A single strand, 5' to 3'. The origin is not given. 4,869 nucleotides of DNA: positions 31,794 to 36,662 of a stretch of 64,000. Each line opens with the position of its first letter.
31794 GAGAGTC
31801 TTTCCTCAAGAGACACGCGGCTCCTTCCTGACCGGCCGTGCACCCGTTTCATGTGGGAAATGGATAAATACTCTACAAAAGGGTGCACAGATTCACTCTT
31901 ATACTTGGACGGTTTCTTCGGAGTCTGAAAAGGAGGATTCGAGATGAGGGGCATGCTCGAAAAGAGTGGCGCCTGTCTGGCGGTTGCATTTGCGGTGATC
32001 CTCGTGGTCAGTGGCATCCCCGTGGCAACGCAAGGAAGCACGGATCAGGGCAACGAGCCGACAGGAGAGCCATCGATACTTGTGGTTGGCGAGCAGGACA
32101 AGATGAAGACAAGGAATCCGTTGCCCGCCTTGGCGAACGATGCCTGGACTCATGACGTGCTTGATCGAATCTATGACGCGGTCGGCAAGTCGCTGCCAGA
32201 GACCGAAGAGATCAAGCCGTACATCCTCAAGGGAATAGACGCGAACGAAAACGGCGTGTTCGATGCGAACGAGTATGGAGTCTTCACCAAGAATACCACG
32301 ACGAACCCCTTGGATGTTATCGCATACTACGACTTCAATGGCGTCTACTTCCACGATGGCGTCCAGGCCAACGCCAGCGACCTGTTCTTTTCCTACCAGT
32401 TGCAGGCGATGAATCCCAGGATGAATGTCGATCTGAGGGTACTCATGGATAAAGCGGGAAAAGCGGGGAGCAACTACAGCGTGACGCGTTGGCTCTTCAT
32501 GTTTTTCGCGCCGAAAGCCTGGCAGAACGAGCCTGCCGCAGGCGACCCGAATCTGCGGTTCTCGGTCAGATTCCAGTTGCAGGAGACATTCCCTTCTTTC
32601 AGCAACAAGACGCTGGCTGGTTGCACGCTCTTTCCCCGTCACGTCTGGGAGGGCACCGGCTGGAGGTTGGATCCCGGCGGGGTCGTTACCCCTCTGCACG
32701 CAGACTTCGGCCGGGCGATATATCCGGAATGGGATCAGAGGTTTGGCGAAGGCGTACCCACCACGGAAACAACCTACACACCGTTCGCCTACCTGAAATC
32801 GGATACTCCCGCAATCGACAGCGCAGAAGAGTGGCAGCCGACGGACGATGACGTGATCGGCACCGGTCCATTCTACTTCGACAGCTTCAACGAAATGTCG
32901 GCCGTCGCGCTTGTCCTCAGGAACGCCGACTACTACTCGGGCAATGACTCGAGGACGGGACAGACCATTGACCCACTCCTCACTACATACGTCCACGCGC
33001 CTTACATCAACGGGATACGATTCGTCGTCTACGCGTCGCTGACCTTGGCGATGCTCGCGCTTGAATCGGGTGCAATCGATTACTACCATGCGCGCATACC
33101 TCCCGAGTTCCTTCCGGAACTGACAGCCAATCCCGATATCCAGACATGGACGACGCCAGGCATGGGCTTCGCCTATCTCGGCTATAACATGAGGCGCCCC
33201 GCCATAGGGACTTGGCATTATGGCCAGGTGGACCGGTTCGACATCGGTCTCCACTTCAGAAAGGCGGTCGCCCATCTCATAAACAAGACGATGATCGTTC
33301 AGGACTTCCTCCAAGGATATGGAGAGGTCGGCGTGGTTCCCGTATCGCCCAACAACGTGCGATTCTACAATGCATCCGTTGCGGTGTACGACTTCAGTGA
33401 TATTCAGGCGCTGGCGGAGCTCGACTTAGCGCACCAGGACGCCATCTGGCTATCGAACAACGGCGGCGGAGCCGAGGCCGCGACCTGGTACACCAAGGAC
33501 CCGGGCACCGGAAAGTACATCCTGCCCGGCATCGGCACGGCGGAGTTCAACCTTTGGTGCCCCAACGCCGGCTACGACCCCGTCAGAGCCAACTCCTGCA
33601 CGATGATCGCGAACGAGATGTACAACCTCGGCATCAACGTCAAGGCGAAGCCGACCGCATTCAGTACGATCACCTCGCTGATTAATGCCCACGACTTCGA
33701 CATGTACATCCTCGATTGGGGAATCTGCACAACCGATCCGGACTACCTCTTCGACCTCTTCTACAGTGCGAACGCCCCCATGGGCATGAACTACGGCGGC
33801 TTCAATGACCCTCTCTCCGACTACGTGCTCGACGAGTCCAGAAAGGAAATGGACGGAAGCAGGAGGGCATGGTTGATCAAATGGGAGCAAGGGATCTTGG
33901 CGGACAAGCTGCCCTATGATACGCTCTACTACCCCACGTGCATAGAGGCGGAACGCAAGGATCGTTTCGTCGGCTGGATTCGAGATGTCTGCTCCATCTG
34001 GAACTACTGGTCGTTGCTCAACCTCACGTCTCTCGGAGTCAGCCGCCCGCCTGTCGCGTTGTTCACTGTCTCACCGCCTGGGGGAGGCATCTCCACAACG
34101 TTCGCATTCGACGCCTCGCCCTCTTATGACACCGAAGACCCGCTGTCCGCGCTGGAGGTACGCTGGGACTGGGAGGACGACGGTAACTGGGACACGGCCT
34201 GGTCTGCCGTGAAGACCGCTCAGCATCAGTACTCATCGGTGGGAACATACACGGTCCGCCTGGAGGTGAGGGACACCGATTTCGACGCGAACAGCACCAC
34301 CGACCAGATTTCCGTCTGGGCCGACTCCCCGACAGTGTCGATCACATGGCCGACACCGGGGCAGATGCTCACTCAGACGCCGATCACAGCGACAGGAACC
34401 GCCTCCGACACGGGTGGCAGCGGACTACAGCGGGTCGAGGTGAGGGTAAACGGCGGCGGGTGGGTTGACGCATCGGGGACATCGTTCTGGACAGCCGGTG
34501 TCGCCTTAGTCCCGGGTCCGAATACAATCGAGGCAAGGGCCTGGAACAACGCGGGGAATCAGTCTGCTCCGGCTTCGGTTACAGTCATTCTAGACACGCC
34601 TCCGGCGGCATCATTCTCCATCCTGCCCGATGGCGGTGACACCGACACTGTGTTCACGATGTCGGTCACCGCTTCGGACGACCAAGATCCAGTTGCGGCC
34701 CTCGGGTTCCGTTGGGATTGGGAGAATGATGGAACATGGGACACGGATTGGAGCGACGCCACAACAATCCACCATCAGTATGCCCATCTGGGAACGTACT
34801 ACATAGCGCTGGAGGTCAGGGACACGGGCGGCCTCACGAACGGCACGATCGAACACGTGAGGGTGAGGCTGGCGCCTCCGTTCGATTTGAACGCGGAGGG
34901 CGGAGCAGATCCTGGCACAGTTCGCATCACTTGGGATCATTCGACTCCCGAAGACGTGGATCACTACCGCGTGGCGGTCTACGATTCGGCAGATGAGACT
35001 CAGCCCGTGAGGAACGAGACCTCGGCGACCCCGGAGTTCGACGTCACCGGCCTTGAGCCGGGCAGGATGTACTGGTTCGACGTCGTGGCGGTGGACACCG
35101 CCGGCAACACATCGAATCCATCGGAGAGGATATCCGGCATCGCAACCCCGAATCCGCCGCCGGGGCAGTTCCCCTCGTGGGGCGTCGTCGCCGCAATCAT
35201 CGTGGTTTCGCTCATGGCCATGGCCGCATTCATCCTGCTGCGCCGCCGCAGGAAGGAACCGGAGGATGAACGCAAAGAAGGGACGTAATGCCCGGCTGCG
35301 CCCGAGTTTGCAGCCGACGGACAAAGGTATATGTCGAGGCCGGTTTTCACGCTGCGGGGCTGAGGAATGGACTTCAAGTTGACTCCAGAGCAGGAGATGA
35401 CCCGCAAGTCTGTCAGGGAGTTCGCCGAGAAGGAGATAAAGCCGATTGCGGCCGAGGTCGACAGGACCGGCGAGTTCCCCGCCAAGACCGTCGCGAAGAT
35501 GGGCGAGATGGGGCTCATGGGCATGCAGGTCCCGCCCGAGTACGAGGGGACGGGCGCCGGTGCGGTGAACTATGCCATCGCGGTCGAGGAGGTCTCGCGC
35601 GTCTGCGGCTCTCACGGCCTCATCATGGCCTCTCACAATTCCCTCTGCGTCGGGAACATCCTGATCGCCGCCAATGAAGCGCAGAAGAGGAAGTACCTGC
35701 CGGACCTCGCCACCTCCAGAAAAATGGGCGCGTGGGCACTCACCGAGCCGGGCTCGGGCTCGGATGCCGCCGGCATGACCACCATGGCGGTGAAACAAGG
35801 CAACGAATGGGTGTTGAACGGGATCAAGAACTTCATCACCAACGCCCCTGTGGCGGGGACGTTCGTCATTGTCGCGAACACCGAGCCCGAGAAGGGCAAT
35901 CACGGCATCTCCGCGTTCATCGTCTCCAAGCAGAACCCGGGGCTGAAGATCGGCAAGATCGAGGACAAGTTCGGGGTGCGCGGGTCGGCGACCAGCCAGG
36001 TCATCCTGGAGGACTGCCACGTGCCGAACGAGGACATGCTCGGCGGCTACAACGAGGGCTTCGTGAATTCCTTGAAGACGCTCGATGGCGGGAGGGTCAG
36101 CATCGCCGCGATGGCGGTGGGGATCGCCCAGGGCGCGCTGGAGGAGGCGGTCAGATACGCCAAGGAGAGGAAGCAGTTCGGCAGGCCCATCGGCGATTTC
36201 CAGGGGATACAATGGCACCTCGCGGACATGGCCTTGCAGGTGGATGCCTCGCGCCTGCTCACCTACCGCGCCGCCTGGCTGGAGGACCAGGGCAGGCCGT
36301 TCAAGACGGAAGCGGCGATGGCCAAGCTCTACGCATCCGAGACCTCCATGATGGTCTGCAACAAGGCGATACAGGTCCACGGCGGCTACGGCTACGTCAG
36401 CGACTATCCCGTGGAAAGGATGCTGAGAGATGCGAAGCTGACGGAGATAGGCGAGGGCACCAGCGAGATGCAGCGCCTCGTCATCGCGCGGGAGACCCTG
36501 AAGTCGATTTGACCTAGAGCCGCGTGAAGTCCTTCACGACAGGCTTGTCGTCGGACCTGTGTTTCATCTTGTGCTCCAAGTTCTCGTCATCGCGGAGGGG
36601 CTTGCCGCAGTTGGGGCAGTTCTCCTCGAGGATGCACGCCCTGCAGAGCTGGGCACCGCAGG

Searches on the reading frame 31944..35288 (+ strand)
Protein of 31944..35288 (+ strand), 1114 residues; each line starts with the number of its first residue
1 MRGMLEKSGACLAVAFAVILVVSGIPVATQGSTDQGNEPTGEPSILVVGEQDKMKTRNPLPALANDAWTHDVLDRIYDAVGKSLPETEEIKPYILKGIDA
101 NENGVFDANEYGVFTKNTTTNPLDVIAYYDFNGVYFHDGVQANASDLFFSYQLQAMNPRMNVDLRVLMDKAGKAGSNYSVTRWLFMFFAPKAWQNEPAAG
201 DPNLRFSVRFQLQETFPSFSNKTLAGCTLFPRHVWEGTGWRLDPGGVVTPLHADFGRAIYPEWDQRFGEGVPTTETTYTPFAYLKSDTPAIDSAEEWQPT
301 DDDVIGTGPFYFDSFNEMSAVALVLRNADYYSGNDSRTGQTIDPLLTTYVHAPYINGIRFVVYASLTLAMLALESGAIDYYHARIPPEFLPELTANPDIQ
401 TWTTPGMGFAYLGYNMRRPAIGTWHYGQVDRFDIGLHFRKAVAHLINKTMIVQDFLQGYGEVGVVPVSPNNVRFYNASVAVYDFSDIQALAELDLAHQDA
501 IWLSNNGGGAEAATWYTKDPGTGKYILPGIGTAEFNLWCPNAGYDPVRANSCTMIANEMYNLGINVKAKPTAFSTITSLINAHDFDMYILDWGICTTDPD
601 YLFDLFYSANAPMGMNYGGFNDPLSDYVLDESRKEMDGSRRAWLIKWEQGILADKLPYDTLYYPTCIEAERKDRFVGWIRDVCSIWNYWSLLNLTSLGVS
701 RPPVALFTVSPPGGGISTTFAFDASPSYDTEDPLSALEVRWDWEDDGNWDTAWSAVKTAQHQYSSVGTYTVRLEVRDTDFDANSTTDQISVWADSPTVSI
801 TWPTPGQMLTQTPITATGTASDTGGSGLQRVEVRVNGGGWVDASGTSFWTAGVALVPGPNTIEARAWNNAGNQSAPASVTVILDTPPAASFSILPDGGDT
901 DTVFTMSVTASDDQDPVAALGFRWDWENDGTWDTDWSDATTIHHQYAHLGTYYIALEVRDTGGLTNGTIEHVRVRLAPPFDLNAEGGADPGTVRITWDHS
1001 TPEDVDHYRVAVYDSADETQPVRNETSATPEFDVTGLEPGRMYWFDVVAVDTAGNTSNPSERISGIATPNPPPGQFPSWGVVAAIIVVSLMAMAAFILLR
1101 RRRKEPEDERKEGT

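Call 41: search_protein_families(library=pfam, proteins=[window:31944-35288:+])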
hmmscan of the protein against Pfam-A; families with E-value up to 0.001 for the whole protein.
window:31944-35288:+ (1114 aa): 6 families
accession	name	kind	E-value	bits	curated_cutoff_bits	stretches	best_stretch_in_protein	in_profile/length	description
PF00496.27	SBP_bac_5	-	8.5e-39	134.1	32.4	1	133-610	26-364/368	Bacterial extracellular solute-binding proteins, family 5 Middle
PF18911.6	PKD_4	-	2e-14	53.8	27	2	717-791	17-85/85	PKD domain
PF00041.27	fn3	-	2.2e-11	44.2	25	1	978-1064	2-82/84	Fibronectin type III domain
PF00801.26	PKD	-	6.1e-07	29.8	23.5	1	718-787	15-77/80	PKD domain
PF17957.7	Big_7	-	8.7e-07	29.9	24.1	1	796-855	1-58/70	Bacterial Ig domain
PF09136.16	Glucodextran_B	-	2.6e-05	24.5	27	1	796-883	1-81/83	Glucodextranase, domain B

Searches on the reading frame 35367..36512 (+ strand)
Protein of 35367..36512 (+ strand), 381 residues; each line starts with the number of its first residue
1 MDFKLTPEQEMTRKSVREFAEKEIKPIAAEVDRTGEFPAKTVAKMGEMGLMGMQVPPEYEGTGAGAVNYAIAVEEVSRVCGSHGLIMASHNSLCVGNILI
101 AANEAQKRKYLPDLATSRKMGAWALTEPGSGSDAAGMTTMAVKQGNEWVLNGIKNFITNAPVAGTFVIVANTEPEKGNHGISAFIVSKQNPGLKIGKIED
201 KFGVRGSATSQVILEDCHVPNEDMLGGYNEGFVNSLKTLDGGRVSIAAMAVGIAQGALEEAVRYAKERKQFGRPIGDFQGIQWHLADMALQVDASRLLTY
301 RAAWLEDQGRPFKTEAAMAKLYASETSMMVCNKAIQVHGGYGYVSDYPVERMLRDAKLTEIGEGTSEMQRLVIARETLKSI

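Call 41: search_protein_families(library=pfam, proteins=[window:35367-36512:+])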
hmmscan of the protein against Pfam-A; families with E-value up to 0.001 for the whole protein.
window:35367-36512:+ (381 aa): 5 families
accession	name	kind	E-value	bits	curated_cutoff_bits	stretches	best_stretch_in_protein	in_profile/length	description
PF00441.29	Acyl-CoA_dh_1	-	5.9e-56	189.2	22.4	1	229-376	1-148/150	Acyl-CoA dehydrogenase, C-terminal domain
PF02771.21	Acyl-CoA_dh_N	-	3.8e-39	134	22.9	1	6-116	1-111/113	Acyl-CoA dehydrogenase, N-terminal domain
PF08028.16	Acyl-CoA_dh_2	-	8.8e-27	94.5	22.7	1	245-360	2-127/134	Acyl-CoA dehydrogenase, C-terminal domain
PF02770.24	Acyl-CoA_dh_M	-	5.7e-26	91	33.3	1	122-217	1-97/97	Acyl-CoA dehydrogenase, middle domain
PF22924.1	ACOX_C_alpha1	-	6.3e-05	23.3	27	0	238-273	3-38/169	Acyl-CoA oxidase, C-alpha1 domain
